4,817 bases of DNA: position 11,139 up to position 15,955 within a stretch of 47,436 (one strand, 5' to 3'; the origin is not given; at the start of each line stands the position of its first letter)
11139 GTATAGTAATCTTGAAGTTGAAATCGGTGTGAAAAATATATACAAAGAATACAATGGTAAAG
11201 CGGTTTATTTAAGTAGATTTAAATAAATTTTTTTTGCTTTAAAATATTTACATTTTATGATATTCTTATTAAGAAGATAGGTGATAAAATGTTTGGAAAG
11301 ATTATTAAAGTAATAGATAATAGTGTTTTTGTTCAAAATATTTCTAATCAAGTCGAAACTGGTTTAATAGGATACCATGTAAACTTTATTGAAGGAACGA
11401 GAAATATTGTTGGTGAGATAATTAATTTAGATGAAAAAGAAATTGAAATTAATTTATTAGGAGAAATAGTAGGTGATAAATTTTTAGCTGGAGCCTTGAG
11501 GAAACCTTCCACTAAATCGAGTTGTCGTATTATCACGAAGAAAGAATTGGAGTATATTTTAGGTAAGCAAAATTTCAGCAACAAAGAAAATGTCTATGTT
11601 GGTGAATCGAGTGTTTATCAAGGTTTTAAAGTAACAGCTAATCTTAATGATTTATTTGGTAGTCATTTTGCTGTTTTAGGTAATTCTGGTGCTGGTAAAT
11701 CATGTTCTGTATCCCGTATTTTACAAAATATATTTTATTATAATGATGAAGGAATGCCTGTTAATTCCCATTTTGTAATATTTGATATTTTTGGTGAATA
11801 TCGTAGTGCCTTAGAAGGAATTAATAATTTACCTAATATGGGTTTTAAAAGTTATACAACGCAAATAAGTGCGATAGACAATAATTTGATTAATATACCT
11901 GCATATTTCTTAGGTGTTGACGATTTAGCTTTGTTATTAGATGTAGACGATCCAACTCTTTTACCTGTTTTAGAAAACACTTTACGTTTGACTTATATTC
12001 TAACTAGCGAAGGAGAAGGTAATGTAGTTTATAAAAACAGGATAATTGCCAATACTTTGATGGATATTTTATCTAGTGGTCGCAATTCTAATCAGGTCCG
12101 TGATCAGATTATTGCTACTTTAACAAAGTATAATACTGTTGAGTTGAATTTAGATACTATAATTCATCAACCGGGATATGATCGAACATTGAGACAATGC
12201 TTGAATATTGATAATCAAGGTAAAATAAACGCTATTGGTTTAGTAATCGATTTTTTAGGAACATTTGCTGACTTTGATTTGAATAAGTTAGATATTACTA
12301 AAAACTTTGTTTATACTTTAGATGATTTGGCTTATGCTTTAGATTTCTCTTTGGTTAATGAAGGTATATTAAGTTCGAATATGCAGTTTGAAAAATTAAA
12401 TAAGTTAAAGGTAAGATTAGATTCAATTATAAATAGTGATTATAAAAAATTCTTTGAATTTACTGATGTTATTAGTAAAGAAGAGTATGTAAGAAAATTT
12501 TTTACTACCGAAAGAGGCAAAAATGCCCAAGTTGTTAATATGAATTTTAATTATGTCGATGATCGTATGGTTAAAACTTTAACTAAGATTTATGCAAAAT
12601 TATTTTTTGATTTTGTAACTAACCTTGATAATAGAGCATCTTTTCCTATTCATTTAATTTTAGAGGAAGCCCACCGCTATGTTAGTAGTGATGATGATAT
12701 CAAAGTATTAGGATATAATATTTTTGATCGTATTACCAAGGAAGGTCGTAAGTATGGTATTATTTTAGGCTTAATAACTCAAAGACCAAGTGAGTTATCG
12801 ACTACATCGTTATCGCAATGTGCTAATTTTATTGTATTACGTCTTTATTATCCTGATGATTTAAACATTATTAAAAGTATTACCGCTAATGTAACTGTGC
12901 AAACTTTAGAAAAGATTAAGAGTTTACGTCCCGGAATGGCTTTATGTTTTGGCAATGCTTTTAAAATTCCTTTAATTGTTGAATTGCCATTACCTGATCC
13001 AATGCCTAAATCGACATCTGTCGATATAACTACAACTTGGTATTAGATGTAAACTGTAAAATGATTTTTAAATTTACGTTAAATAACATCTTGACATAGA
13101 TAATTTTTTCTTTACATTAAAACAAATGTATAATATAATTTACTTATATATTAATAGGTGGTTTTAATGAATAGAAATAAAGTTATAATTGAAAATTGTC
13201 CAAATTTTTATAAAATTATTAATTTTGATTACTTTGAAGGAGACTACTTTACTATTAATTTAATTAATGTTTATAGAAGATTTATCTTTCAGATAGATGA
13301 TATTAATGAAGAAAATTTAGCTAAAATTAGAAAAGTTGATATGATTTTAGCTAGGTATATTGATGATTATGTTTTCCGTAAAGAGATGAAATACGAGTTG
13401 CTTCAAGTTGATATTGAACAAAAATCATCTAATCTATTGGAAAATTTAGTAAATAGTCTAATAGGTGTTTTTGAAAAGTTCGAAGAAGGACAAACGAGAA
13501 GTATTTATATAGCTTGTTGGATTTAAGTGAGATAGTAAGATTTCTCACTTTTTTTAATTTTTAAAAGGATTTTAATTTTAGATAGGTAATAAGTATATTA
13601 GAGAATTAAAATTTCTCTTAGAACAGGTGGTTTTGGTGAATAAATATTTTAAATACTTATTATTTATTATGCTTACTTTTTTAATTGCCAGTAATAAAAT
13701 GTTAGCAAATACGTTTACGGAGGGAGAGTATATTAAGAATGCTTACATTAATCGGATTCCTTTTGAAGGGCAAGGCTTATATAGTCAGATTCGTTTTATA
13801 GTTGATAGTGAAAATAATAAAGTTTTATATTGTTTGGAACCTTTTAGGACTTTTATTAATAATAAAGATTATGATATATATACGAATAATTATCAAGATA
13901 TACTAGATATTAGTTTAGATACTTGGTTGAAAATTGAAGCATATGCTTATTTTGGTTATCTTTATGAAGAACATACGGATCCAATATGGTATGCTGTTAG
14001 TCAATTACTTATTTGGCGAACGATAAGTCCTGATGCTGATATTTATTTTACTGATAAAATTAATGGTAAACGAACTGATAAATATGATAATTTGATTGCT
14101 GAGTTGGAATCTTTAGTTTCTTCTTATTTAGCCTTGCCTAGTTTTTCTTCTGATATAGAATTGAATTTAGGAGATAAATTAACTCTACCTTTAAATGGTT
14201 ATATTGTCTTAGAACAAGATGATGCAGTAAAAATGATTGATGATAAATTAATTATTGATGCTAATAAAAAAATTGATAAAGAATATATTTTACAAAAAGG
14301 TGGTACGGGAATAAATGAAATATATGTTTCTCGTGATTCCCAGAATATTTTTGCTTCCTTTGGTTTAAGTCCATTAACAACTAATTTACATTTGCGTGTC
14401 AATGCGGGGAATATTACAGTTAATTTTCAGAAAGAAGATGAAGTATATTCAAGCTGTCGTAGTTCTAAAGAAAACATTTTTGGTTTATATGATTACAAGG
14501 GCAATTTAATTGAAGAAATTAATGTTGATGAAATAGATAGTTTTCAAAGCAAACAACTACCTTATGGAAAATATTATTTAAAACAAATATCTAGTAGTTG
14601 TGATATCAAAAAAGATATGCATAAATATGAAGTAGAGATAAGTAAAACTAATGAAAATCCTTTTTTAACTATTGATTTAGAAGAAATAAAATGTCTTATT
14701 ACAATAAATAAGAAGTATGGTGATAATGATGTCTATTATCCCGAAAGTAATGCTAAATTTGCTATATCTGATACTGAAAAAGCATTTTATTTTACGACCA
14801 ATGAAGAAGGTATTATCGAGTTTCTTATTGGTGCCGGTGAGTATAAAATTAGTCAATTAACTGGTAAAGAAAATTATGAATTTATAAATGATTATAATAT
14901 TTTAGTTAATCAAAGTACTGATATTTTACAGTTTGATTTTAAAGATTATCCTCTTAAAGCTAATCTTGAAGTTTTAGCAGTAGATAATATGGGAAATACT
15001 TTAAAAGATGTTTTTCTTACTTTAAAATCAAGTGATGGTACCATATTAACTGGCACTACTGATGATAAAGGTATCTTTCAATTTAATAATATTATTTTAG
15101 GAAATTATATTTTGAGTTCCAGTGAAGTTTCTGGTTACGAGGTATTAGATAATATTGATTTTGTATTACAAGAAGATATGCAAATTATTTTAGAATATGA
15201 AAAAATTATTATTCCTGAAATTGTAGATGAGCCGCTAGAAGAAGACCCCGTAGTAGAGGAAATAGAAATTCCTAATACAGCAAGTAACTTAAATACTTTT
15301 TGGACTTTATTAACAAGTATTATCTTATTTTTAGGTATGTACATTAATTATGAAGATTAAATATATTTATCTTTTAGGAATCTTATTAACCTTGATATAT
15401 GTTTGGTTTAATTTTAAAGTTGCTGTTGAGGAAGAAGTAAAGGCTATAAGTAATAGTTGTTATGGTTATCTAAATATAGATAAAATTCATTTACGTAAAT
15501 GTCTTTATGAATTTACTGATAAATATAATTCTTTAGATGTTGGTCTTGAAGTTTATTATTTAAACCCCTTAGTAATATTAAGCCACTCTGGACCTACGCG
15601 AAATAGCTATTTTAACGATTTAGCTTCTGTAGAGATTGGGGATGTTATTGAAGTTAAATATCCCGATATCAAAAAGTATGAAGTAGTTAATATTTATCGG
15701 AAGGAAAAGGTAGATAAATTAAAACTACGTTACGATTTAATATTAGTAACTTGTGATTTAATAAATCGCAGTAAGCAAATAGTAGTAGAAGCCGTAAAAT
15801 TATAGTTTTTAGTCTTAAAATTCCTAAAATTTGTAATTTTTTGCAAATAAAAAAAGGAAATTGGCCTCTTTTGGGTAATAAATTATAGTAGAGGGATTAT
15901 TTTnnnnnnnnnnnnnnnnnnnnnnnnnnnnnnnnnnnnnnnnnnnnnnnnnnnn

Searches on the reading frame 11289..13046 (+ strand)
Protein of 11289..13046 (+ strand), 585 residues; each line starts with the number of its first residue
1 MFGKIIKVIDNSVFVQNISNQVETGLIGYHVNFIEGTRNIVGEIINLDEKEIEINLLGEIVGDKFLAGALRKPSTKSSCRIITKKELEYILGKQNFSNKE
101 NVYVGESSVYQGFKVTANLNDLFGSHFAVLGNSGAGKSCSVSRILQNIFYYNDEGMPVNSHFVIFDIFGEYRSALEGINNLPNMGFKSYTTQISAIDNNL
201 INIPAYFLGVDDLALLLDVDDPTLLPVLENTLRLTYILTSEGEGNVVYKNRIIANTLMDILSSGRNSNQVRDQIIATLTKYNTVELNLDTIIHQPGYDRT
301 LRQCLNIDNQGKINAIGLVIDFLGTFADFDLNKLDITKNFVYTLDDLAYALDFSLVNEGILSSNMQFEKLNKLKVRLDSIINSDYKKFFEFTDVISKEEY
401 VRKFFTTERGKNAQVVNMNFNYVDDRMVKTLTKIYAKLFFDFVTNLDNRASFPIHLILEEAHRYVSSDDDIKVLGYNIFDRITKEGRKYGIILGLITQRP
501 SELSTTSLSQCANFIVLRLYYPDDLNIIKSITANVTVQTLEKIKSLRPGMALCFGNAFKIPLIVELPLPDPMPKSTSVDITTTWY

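Call 62: search_protein_families(library=pfam, proteins=[window:11289-13046:+], max_evalue=0.00001)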
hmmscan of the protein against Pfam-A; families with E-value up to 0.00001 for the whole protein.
window:11289-13046:+ (585 aa): 1 family
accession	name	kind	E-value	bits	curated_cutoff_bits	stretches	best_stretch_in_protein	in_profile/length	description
PF01935.23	DUF87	-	1.4e-16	61.7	23.2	1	104-279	3-167/220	Helicase HerA, central domain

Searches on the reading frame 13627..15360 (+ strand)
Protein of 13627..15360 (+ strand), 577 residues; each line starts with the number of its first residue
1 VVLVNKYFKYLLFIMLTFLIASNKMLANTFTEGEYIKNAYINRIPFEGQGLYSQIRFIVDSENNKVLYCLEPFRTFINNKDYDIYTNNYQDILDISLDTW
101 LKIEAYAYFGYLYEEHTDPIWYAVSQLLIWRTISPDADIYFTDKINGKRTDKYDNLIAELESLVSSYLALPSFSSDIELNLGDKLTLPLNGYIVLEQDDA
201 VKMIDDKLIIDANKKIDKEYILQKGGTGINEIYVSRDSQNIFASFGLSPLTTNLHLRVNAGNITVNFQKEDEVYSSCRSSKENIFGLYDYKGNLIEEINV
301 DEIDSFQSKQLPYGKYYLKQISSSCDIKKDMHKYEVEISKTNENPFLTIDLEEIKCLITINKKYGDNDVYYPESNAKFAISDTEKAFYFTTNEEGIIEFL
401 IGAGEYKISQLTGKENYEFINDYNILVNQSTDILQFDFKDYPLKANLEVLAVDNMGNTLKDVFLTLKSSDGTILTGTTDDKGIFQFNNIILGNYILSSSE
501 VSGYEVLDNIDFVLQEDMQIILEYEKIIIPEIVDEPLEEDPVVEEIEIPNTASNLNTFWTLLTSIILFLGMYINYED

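Call 63: search_protein_families(library=pfam, proteins=[window:13627-15360:+], max_evalue=0.00001)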
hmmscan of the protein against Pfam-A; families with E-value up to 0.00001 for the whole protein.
window:13627-15360:+ (577 aa): 2 families
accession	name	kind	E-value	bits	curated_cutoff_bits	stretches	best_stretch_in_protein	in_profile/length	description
PF17802.7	SpaA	-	3e-17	63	23.1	1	447-519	3-81/91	Prealbumin-like fold domain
PF24025.1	Ig_DR_A0283-like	-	1.7e-06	28.7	27.1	0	446-495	8-59/102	DR_A0283-like, Ig-like domain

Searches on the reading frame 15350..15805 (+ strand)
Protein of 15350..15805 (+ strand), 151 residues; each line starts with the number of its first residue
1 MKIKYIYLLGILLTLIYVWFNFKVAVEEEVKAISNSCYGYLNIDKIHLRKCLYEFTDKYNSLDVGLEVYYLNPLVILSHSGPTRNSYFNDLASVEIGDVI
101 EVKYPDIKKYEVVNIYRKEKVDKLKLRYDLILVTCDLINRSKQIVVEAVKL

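Call 63: search_protein_families(library=pfam, proteins=[window:15350-15805:+], max_evalue=0.00001)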
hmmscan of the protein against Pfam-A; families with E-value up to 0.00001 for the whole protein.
window:15350-15805:+ (151 aa): 1 family
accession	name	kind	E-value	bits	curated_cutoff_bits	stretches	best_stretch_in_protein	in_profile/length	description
PF04203.18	Sortase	-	1.6e-06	28.3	26.6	1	73-149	39-123/125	Sortase domain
